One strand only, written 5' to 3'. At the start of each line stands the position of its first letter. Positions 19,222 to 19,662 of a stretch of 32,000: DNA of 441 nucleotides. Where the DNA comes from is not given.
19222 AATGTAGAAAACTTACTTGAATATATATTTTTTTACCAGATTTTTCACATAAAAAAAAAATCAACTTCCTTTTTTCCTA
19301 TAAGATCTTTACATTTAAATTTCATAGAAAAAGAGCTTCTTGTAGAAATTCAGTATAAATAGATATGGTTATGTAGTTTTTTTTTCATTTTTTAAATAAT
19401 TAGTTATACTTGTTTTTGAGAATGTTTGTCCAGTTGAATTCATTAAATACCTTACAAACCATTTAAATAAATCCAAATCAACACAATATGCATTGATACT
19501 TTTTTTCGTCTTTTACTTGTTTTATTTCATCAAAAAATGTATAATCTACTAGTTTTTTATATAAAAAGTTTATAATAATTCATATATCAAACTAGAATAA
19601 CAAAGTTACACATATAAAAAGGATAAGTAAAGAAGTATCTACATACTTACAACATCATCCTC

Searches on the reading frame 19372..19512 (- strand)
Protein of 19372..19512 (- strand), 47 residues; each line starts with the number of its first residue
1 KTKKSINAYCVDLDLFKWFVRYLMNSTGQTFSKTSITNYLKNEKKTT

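Call 60: search_protein_families(library=pfam, proteins=[window:19372-19512:-], max_evalue=10)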
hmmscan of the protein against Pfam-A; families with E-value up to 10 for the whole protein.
seq(47 aa): 1 family
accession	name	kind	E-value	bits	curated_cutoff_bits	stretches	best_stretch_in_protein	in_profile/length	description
PF02899.23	Phage_int_SAM_1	-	0.11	13.2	22.3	1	3-44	16-56/83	Phage integrase, N-terminal SAM-like domain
